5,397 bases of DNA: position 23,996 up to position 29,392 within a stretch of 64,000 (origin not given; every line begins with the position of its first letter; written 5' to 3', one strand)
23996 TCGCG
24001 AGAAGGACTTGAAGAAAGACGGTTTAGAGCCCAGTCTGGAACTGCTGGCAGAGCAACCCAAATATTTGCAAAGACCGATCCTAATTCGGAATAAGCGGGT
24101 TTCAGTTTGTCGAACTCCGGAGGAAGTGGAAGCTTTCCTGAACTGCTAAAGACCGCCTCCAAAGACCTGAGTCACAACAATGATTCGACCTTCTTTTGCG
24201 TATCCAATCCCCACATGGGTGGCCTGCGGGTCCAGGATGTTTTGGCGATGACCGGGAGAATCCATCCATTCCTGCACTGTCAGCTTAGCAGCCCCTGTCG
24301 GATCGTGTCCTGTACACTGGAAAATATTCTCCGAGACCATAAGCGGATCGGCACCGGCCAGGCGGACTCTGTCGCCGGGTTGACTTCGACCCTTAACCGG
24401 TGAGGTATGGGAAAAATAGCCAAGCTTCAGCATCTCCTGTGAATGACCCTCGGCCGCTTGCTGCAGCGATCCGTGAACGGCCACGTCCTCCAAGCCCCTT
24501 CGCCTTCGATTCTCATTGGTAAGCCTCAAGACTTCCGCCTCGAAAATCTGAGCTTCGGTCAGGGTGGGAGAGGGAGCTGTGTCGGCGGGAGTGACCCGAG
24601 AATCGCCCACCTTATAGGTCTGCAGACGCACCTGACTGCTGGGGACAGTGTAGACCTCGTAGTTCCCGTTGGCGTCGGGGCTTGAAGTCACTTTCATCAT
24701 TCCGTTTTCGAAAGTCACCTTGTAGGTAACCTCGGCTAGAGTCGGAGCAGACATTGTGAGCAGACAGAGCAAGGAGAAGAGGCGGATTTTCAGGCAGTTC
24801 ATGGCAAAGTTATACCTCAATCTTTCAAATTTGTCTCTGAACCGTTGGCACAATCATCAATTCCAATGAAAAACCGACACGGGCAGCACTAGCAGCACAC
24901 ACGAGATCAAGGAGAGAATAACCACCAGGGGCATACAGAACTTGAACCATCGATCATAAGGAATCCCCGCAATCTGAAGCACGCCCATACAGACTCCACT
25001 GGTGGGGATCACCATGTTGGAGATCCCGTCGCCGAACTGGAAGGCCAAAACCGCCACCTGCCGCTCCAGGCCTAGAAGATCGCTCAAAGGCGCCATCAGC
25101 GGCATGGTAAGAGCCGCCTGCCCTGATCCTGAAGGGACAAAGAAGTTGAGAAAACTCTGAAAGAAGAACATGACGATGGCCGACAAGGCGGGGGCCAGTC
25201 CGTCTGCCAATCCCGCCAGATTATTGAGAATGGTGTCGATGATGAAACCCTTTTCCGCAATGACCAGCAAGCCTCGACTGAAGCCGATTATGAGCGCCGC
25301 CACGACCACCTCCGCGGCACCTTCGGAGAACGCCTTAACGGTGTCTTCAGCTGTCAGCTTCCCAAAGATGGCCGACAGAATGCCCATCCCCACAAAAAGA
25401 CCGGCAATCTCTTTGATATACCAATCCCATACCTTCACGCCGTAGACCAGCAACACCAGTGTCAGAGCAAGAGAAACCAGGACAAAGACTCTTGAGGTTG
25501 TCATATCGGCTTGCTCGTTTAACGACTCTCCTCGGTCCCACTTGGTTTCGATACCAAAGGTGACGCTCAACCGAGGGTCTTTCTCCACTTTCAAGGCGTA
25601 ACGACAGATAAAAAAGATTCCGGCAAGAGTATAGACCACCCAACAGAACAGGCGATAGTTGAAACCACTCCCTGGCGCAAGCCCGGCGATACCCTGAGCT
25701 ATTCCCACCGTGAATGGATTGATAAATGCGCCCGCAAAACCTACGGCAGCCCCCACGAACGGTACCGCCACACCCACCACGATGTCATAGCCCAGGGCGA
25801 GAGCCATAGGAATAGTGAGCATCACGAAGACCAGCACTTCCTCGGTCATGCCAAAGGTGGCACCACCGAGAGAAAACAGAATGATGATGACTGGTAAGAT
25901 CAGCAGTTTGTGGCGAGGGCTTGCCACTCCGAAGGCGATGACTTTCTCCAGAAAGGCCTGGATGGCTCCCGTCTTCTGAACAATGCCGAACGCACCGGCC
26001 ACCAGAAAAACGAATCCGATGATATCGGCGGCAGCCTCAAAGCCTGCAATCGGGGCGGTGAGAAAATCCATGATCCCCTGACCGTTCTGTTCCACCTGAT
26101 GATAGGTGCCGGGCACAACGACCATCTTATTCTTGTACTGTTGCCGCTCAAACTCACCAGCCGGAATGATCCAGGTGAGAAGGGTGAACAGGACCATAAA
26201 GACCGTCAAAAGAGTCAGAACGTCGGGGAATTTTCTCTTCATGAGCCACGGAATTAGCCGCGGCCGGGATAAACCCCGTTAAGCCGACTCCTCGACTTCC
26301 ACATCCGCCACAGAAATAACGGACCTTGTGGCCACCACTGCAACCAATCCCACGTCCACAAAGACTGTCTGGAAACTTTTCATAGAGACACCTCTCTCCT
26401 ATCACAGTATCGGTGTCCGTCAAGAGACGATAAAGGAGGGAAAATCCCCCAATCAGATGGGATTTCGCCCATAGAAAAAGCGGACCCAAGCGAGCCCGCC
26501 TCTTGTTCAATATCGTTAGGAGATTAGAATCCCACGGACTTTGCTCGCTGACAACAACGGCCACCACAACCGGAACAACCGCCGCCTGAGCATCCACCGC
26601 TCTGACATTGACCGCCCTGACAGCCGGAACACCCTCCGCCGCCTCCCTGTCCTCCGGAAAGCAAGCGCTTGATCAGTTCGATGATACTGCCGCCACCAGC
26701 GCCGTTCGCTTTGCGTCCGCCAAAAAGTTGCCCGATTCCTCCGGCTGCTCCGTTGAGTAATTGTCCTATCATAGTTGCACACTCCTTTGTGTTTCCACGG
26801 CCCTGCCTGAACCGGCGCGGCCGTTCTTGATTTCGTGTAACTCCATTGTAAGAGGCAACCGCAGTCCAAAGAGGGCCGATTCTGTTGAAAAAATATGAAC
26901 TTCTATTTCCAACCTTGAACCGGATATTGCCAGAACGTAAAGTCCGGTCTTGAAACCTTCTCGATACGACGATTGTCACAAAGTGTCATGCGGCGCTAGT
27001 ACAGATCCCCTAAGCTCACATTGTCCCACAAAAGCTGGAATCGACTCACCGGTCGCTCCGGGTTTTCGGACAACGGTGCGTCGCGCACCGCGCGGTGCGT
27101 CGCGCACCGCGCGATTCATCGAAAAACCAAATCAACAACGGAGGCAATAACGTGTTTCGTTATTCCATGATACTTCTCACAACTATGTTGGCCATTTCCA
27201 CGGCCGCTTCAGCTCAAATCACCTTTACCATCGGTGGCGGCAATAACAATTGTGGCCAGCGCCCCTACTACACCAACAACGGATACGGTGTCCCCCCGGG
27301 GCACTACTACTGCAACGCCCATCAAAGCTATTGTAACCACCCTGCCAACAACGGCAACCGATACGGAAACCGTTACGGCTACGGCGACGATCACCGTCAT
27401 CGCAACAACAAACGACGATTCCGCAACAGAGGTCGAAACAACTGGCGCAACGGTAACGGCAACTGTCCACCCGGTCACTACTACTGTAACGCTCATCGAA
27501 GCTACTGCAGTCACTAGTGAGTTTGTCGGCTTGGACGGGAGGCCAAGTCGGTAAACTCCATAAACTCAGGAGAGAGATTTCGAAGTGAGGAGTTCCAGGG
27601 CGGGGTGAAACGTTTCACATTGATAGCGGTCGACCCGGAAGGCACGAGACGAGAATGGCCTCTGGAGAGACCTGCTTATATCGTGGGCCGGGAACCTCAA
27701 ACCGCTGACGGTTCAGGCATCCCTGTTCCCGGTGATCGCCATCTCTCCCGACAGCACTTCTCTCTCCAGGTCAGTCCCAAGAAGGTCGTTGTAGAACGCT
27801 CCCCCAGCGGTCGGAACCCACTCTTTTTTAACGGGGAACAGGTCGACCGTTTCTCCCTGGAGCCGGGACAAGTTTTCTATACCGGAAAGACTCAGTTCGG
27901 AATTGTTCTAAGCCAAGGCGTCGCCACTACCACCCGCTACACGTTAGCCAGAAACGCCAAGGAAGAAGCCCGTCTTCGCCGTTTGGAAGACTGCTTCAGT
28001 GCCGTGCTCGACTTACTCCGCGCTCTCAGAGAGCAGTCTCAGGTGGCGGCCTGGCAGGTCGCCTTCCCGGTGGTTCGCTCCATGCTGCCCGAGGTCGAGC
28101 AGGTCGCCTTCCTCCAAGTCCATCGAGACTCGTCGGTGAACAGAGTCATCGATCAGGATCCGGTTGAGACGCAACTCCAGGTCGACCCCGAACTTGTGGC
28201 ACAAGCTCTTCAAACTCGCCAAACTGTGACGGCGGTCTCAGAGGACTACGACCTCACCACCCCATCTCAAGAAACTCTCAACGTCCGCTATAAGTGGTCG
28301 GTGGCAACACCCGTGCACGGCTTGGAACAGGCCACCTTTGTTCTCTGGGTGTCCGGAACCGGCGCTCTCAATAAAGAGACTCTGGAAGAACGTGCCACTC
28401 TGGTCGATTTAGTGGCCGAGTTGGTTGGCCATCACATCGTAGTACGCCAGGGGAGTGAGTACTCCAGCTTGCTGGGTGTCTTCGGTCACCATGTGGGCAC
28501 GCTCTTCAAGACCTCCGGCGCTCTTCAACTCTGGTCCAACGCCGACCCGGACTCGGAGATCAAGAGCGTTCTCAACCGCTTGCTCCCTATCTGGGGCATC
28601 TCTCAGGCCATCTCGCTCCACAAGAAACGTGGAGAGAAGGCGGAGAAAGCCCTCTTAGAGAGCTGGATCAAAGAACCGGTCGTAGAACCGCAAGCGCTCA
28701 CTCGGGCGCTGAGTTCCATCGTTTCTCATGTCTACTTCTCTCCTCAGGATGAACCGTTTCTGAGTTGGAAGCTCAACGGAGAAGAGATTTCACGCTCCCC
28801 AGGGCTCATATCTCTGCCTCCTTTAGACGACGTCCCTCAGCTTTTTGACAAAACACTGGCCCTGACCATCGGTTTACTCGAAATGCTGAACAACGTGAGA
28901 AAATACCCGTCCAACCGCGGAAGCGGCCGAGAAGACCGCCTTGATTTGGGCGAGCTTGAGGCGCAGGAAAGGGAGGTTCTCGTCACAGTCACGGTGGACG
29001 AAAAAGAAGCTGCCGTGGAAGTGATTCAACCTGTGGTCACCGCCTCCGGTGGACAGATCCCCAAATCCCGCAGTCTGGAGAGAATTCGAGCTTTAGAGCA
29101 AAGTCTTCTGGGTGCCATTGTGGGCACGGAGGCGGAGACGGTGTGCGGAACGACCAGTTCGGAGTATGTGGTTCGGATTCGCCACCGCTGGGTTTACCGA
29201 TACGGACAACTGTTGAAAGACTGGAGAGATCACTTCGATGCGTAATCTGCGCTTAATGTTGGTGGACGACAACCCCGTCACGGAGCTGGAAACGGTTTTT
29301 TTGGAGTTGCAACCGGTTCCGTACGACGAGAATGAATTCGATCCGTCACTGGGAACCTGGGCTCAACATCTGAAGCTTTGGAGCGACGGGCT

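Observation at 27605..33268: Hybrid signalling operon: FHA/pseudo-histidine kinase + atypical receiver-HTH + Ser/Thr kinase-WD40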

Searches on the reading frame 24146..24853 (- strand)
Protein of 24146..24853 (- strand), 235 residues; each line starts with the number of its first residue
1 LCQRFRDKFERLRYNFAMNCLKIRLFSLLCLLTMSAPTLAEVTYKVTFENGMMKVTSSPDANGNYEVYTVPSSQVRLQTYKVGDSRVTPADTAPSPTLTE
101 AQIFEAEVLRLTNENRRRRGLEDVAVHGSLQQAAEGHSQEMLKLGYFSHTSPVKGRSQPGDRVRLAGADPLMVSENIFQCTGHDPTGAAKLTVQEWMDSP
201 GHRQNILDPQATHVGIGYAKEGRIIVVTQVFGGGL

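Call 11: search_protein_families(library=pfam, proteins=[window:24146-24853:-], max_evalue=0.001)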
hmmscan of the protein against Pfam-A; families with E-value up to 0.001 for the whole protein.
window:24146-24853:- (235 aa): 1 family
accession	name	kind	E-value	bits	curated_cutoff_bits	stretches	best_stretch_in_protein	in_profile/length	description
PF00188.32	CAP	-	2.2e-15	57.9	21.1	1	109-230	1-116/117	Cysteine-rich secretory protein family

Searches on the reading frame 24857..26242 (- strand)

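Call 11: search_protein_families(library=pfam, proteins=[window:24857-26242:-], max_evalue=0.001)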
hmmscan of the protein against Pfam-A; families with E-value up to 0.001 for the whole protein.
window:24857-26242:- (461 aa): 3 families
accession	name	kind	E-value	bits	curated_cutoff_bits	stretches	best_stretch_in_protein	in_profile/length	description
PF03606.21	DcuC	-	4.1e-108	362.3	23.1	1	5-454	1-459/461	C4-dicarboxylate anaerobic carrier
PF02667.20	SCFA_trans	-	3.1e-10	40.1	27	1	350-453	350-452/453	Short chain fatty acid transporter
PF03806.19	ABG_transport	-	1.4e-08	33.9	27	2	349-423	377-451/502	AbgT putative transporter family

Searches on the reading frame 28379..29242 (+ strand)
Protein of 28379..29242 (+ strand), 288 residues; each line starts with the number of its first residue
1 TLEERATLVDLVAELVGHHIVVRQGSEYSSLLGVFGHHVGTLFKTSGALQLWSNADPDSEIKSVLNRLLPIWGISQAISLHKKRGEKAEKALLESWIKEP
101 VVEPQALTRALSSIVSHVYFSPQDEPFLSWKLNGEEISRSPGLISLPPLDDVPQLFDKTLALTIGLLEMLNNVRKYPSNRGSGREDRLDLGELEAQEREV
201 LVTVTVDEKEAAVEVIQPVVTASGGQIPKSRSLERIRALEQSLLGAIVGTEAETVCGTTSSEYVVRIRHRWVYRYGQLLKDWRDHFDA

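Call 55: search_protein_representatives(alignment_id=A4)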
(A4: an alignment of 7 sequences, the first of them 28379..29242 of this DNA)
Query: 7 sequences, 290 profile positions. Proteins with E-value up to 0.001 (for the whole library): 48; up to 1e-10: 30; up to 1e-30: 18. The best 48 are listed.
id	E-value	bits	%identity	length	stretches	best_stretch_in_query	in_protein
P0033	1.1e-130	451.4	-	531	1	1-282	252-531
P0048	2.0e-126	437.4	-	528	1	2-281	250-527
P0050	4.4e-125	433.0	-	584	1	5-288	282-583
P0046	1.5e-118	411.5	-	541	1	2-286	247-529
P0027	1.8e-116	404.7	-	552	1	1-288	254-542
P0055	7.1e-116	402.8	-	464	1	25-288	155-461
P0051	1.1e-109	382.5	-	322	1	3-281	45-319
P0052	6.7e-107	373.3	-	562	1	6-287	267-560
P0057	9.0e-107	372.9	-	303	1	6-287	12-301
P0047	6.7e-106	370.0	-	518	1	3-286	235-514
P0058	5.4e-99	347.4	-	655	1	10-286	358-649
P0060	7.4e-89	314.1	-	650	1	9-285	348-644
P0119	4.0e-74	265.8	-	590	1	21-285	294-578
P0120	1.4e-68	247.5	-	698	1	5-287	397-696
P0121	1.3e-64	234.5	-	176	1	131-289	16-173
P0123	6.0e-54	199.5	-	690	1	25-286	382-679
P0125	1.2e-29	119.8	-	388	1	15-253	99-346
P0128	8.2e-15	71.1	-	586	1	35-254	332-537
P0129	1.5e-13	67.0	-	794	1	18-282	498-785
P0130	2.4e-13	66.2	-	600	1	25-280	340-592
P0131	4.6e-13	65.4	-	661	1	25-276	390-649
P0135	3.1e-11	59.3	-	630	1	25-286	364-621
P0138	7.8e-10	54.7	-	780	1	18-282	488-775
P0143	3.6e-08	49.3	-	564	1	21-280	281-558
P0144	1.7e-07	47.1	-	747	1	12-279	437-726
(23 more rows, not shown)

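Call 56: search_protein_families(library=pfam, proteins=[P0119, P0120, P0123, P0125, P0128, P0129, P0130, P0131, P0138, P0144], max_evalue=0.1)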
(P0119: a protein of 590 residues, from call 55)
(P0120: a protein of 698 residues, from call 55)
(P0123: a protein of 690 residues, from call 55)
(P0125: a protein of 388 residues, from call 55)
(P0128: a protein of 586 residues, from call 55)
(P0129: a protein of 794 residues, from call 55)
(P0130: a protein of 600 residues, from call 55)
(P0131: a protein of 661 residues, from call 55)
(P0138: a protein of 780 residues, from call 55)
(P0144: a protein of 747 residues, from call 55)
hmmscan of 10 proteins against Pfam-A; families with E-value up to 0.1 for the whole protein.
P0119 (590 aa): 0 families

P0120 (698 aa): 0 families

P0123 (690 aa): 0 families

P0125 (388 aa): 0 families

P0128 (586 aa): 1 family
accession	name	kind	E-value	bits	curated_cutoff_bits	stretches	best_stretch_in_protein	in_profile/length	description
PF12925.12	APP_E2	-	0.028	14.5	22.2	1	301-408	36-140/190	E2 domain of amyloid precursor protein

P0129 (794 aa): 1 family
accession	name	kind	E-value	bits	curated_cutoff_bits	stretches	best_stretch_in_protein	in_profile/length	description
PF02234.24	CDI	-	0.0032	18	25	1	436-457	15-36/49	Cyclin-dependent kinase inhibitor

P0130 (600 aa): 0 families

P0131 (661 aa): 0 families

P0138 (780 aa): 0 families

P0144 (747 aa): 0 families

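Call 65: list_cluster_members(proteins=[P0119, P0120, P0125, P0128, P0129, P0130, P0131, P0135, P0143, P0144])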
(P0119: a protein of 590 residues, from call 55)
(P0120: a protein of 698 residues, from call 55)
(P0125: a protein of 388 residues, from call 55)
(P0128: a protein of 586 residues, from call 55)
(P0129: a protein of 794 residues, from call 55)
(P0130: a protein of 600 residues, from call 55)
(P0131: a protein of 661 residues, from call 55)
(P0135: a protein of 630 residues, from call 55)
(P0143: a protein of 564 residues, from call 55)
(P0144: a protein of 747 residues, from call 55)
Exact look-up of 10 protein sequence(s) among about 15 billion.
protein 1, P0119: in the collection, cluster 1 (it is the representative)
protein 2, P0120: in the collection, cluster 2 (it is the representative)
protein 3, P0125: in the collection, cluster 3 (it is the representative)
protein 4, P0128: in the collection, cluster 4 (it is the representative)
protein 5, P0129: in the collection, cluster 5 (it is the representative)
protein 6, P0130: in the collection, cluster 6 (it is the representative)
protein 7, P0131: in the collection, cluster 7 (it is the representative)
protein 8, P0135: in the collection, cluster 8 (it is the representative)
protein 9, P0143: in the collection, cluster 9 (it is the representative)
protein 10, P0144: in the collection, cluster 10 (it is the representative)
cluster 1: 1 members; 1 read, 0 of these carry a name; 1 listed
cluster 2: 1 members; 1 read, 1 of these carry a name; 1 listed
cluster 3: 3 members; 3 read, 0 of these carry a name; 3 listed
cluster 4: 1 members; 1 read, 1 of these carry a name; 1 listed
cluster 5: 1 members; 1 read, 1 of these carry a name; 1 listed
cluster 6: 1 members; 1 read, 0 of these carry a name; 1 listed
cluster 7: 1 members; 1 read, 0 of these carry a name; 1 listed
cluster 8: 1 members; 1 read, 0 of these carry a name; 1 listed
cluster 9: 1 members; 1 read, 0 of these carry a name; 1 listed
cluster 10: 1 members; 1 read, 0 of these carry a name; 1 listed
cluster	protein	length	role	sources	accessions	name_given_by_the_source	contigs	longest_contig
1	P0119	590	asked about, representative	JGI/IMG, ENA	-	-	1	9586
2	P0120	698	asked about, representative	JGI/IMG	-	hypothetical protein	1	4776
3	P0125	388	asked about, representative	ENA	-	-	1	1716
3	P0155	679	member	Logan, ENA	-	-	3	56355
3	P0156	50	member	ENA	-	-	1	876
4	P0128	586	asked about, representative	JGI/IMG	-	hypothetical protein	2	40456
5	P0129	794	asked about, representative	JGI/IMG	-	hypothetical protein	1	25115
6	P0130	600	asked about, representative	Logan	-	-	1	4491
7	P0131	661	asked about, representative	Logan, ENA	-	-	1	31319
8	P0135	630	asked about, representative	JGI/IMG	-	-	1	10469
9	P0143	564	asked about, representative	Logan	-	-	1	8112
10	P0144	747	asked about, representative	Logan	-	-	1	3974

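Call 67: find_related_loci(query=A9, collection=metagenome_contigs, flank=6000)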
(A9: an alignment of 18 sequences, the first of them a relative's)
Query A9 (794 aa) in metagenome_contigs; peptide patterns used: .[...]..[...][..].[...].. (x = any residue, [..] = any of these).
131 stretches matched a pattern; 2 encode a relative of the query (tblastn E <= 1e-3); 2 distinct loci.
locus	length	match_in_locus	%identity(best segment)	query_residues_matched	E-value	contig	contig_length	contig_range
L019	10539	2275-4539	55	25-790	0e+0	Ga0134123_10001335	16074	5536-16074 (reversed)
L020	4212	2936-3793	35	505-784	5e-47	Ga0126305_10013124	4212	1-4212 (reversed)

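Call 71: search_solved_structures(query=A8, max_evalue=10, show_alignments=3)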
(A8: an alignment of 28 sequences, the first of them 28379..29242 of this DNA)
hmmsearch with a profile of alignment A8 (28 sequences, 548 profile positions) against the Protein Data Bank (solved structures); distinct sequences matched with E-value up to 10: 3.
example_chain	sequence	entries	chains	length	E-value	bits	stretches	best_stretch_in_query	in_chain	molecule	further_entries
6jtg_A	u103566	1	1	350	0.3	13.3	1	477-520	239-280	Dynamin-like 120 kDa protein, mitochondrial,OPA1 protein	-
1viw_B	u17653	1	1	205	0.54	12.5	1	450-490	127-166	ALPHA-AMYLASE-INHIBITOR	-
1dhk_B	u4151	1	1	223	0.61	12.3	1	450-490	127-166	BEAN LECTIN-LIKE INHIBITOR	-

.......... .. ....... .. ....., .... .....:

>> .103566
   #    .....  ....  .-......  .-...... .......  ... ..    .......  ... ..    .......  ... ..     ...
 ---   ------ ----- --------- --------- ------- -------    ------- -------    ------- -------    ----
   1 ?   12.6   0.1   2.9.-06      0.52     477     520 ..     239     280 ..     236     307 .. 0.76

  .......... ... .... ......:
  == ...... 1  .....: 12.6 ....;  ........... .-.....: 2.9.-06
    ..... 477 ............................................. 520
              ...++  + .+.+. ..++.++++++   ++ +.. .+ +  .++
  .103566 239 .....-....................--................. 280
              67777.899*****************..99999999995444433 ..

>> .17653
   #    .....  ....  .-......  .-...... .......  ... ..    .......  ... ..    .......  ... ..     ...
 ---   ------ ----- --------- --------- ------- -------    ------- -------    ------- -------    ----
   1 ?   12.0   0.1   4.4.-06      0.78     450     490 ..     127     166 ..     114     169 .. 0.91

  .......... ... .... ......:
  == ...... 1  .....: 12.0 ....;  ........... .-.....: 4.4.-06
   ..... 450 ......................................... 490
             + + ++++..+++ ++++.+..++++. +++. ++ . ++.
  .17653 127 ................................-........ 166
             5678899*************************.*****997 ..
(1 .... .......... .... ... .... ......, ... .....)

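Call 84: search_protein_families(library=pfam, proteins=[L019:388-1368:+, L019:1464-2156:+, L019:2275-4548:+, L019:4545-5891:+, L019:5922-7073:-, L019:6955-8157:-, L019:8127-9377:-, L019:9298-10146:-], max_evalue=0.01)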
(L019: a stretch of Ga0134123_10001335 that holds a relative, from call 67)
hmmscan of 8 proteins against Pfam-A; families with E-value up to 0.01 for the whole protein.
L019:388-1368:+ (326 aa): 0 families

L019:1464-2156:+ (230 aa): 2 families
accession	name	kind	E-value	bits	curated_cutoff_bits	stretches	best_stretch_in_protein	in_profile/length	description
PF04519.19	Bactofilin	-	2.7e-19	69.7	27.9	1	122-217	3-97/98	Polymer-forming cytoskeletal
PF03551.20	PadR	-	0.0044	17.4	27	1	46-94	26-74/75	Transcriptional regulator PadR-like family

L019:2275-4548:+ (757 aa): 0 families

L019:4545-5891:+ (448 aa): 0 families

L019:5922-7073:- (383 aa): 2 families
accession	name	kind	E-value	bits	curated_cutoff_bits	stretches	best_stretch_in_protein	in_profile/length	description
PF00291.31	PALP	-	1.8e-63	215.1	35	1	74-363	2-294/295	Pyridoxal-phosphate dependent enzyme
PF03853.21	YjeF_N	-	0.0049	17.3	24.9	0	112-158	10-62/169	YjeF-related protein N-terminus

L019:6955-8157:- (400 aa): 3 families
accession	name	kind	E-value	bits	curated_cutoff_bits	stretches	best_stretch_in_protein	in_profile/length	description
PF00266.25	Aminotran_5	-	1.6e-73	248.3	21.5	1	12-371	1-369/371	Aminotransferase class-V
PF00155.27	Aminotran_1_2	-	3.8e-07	30.1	19.7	1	56-183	44-185/361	Aminotransferase class I and II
PF01212.27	Beta_elim_lyase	-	0.0031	17.3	27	1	71-184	47-169/288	Beta-eliminating lyase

L019:8127-9377:- (416 aa): 0 families

L019:9298-10146:- (282 aa): 8 families
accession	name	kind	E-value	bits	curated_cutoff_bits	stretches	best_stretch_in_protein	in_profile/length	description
PF00005.33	ABC_tran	-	8.3e-31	107.9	25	1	56-200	3-136/137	ABC transporter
PF13304.12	AAA_21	-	5.9e-10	40.1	27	2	66-116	1-63/304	AAA domain, putative AbiEii toxin, Type IV TA system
PF03193.22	RsgA_GTPase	-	0.00045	20.5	30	1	64-95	106-137/174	RsgA GTPase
PF13555.12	AAA_29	-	0.0019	18.3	27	1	58-87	16-45/61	P-loop containing region of AAA domain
PF02463.25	SMC_N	-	0.0029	17.5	40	0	66-184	26-148/220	RecF/RecN/SMC N terminal domain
PF13604.12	AAA_30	-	0.0052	17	27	0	62-97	16-50/191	AAA domain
PF13476.12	AAA_23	-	0.0085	17.2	27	0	65-84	20-39/201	AAA domain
PF13191.12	AAA_16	-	0.0095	16.9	32.6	0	62-197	23-139/167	AAA ATPase domain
